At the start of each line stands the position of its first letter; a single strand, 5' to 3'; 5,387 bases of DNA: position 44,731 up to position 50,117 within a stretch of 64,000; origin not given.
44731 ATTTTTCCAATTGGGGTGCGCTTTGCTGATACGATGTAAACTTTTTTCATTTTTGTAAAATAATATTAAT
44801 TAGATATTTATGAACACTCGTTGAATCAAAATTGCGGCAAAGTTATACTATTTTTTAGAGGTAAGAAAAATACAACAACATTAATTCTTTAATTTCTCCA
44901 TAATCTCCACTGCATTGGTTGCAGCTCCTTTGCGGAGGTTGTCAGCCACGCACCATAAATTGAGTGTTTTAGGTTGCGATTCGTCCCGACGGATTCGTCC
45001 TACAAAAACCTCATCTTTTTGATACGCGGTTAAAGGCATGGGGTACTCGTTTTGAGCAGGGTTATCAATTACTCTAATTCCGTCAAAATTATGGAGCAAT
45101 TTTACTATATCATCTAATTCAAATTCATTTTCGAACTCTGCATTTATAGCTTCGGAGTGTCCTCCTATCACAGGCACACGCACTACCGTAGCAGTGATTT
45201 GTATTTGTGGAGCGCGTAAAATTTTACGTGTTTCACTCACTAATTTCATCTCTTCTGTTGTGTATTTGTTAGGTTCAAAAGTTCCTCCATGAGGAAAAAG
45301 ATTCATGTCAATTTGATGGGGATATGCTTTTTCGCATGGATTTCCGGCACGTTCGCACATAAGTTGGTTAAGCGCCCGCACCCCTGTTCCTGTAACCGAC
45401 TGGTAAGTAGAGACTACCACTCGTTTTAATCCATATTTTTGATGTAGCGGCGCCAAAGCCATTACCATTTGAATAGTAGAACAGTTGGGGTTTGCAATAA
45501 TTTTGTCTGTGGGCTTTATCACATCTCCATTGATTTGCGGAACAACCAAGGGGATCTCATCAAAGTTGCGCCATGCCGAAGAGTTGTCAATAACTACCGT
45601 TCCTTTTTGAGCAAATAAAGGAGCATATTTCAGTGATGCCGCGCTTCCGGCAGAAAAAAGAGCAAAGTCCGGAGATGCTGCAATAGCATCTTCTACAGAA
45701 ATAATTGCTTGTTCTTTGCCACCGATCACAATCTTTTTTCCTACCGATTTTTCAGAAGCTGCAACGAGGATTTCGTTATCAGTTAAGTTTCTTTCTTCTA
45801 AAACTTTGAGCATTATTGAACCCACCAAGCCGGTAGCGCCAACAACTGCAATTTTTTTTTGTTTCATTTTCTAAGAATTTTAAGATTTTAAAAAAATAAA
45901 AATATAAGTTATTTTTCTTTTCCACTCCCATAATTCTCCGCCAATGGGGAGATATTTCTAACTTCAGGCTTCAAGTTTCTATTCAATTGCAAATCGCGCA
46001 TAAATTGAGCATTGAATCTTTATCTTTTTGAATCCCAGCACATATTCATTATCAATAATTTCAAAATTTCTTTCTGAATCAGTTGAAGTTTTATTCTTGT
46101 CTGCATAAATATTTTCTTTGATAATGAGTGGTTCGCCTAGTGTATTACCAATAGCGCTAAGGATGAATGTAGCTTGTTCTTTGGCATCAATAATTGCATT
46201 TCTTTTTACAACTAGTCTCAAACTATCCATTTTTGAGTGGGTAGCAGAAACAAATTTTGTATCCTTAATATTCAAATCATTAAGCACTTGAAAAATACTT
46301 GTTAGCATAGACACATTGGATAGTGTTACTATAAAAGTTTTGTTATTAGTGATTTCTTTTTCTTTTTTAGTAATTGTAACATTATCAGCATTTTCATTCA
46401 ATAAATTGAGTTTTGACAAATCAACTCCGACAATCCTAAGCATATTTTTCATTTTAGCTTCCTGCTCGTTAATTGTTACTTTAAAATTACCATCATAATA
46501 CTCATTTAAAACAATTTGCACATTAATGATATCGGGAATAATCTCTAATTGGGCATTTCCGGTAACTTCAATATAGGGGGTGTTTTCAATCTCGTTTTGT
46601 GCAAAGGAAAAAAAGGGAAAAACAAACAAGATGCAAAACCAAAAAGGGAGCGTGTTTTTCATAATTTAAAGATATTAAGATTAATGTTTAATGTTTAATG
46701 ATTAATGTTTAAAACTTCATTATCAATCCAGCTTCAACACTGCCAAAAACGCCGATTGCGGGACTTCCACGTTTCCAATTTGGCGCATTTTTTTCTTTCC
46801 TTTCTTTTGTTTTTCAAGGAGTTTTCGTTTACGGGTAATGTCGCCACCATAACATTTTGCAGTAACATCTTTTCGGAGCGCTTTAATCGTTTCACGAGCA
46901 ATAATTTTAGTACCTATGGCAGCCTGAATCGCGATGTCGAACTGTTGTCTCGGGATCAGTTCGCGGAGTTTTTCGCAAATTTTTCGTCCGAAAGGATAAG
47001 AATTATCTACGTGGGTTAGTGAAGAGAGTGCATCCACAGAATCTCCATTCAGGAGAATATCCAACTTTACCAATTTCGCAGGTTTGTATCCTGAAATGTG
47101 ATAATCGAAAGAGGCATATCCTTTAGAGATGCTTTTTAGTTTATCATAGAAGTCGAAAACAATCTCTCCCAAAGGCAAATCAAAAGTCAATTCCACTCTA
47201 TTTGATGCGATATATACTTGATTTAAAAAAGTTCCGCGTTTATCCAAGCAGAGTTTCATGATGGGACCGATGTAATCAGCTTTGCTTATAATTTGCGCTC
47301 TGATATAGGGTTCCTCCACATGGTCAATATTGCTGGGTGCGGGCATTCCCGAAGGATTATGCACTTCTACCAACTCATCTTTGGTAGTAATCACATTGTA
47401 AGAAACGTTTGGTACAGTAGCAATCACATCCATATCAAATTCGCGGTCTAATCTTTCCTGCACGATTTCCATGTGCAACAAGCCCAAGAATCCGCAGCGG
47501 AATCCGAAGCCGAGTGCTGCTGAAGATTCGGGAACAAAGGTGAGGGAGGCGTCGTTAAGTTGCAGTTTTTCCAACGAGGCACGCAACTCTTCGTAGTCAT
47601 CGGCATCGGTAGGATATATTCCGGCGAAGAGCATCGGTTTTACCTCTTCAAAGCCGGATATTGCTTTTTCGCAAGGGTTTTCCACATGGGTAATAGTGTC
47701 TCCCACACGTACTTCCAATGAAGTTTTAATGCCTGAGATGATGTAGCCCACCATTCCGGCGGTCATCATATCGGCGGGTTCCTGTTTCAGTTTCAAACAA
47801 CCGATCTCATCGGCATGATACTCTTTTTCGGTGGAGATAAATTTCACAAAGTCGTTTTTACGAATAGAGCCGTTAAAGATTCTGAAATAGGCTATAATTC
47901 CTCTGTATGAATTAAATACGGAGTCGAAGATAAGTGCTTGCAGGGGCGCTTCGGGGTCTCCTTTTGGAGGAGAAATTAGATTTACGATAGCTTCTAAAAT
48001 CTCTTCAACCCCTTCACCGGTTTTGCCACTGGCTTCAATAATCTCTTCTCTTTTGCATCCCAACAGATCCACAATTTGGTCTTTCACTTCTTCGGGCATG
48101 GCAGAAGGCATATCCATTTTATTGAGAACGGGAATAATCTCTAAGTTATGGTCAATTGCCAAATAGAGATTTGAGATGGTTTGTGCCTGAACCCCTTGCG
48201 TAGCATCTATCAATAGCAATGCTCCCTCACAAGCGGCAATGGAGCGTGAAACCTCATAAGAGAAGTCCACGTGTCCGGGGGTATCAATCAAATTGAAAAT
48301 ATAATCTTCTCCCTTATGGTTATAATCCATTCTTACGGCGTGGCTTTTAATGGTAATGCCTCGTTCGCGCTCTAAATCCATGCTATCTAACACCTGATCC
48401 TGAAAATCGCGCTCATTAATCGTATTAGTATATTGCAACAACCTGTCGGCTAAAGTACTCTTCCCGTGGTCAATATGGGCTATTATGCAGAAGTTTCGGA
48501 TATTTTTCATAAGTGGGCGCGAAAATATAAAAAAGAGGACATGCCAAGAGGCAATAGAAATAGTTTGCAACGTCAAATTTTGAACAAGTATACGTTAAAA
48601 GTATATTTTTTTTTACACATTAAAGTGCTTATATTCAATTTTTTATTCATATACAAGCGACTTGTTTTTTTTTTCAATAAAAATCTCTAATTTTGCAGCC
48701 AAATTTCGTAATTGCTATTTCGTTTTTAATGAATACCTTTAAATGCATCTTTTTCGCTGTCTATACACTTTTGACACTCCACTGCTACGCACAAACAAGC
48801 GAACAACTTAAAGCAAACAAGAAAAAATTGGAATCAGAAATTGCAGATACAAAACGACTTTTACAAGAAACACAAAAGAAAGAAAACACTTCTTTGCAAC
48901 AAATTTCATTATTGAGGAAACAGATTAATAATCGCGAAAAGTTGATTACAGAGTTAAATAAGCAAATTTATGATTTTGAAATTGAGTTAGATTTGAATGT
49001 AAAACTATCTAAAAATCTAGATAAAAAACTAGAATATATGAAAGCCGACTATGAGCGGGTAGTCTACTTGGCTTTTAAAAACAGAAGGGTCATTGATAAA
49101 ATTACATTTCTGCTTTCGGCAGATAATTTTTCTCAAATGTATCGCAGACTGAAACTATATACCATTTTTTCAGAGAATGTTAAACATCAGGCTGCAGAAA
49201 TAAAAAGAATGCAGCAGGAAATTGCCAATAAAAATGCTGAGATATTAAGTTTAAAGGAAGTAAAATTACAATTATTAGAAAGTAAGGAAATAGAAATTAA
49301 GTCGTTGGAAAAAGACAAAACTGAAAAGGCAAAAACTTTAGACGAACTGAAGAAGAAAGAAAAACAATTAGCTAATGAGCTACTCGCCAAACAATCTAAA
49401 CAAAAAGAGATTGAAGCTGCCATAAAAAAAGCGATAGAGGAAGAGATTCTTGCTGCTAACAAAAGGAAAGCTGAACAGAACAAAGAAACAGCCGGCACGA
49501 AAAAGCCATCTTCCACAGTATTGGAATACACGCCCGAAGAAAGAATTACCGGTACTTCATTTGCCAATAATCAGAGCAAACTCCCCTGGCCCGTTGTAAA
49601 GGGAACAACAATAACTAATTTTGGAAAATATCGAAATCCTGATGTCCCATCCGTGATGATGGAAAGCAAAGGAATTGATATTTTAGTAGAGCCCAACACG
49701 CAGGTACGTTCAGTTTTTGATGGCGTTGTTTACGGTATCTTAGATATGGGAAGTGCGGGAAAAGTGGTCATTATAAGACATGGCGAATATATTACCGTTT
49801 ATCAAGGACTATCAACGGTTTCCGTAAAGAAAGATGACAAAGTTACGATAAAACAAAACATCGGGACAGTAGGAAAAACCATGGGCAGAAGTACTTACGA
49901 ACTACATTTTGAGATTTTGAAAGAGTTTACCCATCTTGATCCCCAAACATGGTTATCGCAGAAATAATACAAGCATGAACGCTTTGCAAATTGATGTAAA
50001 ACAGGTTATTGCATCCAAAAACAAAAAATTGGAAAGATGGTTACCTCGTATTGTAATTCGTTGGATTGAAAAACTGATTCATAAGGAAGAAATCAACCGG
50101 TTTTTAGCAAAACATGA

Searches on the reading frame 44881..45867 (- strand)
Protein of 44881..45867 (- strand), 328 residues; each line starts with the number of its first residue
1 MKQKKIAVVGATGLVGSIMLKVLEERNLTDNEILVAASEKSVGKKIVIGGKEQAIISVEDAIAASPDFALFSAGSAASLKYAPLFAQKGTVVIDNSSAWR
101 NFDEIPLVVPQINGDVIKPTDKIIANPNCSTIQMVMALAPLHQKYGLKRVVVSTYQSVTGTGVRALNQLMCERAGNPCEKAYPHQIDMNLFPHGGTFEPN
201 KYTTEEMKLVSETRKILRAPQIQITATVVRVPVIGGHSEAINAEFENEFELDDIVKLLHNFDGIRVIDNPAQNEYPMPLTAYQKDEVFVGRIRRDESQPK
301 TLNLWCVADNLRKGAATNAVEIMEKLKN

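Call 10: search_protein_families(library=pfam, proteins=[window:44881-45867:-], max_evalue=0.0001)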
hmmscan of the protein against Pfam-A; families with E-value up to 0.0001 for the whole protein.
window:44881-45867:- (328 aa): 2 families
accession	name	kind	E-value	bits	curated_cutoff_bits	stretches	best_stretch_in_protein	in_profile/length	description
PF02774.23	Semialdhyde_dhC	-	7.7e-46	157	26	1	138-313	1-184/184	Semialdehyde dehydrogenase, dimerisation domain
PF01118.30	Semialdhyde_dh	-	1.3e-23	84.1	26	1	5-118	1-119/121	Semialdehyde dehydrogenase, NAD binding domain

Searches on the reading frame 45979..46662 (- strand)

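Call 10: search_protein_families(library=pfam, proteins=[window:45979-46662:-], max_evalue=0.0001)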
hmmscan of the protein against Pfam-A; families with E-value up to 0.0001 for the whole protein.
window:45979-46662:- (227 aa): 1 family
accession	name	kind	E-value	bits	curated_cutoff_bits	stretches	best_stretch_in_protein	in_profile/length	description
PF04402.19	SIMPL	-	9.2e-12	46.1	25.2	1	31-186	1-163/205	Protein of unknown function (DUF541)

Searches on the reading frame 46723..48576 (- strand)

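Call 11: search_protein_families(library=pfam, proteins=[window:46723-48576:-], max_evalue=0.0001)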
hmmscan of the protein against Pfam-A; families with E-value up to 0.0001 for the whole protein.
window:46723-48576:- (617 aa): 7 families
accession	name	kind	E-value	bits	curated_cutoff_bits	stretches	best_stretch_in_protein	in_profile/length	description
PF00009.33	GTP_EFTU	-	4.7e-59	199.6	26.5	1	24-202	1-187/188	Elongation factor Tu GTP binding domain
PF06421.17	LepA_C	-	2.8e-50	169.4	29.7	1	509-615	1-107/107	GTP-binding protein LepA C-terminus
PF00679.30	EFG_C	-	8.8e-20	71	27.9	1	420-506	2-87/89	Elongation factor G C-terminus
PF03144.31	GTP_EFTU_D2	-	3.4e-10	40.7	30.3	1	226-296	1-73/73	Elongation factor Tu domain 2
PF14492.12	EFG_III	-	8.7e-06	26.2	27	1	313-385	3-72/75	Elongation Factor G, domain III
PF22042.2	EF-G_D2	-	1.6e-05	25.4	27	1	211-296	1-82/84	Elongation factor G domain 2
PF00071.28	Ras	-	4.6e-05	23.5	21.6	1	73-201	29-160/162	Ras family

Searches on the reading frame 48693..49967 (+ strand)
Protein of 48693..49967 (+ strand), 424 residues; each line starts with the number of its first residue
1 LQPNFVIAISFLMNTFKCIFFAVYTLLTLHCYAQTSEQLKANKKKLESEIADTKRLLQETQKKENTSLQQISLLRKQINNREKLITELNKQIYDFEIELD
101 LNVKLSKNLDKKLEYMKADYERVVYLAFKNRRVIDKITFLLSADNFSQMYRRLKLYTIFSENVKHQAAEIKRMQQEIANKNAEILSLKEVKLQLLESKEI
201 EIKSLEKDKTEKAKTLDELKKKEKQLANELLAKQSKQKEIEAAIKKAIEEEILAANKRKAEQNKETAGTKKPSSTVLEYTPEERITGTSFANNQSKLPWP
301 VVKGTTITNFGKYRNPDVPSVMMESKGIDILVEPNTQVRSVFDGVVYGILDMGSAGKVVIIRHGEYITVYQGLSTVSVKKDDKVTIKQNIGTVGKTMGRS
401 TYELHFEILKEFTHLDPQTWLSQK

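Call 11: search_protein_families(library=pfam, proteins=[window:48693-49967:+], max_evalue=0.0001)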
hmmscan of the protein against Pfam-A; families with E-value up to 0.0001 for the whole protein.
window:48693-49967:+ (424 aa): 1 family
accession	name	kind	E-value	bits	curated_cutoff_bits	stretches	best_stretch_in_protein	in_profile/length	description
PF01551.29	Peptidase_M23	-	3.8e-21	75.5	28.7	1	325-417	3-96/96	Peptidase family M23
